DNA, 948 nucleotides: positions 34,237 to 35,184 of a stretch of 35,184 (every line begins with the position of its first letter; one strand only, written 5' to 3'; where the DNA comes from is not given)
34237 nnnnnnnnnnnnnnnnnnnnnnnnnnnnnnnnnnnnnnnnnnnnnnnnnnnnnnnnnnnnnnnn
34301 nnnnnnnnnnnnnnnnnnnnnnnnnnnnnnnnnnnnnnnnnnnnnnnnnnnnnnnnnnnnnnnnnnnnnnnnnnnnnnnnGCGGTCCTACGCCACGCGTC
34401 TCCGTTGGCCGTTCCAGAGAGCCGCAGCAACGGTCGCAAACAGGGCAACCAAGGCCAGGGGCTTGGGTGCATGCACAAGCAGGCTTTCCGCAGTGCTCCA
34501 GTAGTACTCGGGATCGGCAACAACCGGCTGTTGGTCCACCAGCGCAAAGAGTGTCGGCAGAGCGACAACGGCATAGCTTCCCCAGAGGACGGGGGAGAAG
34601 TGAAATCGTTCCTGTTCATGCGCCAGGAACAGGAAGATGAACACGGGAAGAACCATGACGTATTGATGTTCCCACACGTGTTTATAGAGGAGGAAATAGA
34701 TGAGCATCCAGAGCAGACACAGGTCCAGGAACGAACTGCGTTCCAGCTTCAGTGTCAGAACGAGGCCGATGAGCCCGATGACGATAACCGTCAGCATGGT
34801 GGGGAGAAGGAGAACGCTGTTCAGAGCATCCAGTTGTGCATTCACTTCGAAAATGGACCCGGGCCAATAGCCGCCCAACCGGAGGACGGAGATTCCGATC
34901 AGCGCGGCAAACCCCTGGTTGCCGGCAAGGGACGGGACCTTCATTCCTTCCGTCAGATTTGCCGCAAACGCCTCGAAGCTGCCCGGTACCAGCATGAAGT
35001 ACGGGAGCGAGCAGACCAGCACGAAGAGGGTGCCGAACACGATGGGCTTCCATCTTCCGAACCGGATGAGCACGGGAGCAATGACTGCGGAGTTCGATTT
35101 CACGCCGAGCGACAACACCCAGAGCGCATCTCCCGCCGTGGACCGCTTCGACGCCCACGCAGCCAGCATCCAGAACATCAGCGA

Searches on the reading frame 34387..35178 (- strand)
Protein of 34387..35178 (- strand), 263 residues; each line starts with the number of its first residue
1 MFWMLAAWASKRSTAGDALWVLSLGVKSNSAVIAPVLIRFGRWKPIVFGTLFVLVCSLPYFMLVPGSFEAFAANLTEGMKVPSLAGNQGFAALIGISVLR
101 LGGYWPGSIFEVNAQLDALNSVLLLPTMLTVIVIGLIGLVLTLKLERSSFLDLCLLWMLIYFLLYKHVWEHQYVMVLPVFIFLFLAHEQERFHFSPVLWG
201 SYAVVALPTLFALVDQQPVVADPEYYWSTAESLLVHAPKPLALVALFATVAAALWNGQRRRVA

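Call 23: search_protein_families(library=pfam, proteins=[window:34387-35178:-], max_evalue=0.001)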
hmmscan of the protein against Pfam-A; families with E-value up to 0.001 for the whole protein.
window:34387-35178:- (263 aa): 0 families

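Call 56: find_encoding_contigs(protein=window:34387-35178:-, flank=10000, max_places=2)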
Protein window:34387-35178:- (263 aa): 1 contig read that carries it; 1 place shown.
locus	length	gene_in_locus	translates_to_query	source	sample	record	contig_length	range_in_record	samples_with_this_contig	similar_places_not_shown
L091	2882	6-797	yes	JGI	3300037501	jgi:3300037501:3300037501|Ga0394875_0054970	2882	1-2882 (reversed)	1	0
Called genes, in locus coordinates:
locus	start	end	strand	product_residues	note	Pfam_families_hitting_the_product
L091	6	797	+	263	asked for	-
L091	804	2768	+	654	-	PF13432:TPR_16 (faint), PF14559:TPR_19 (faint)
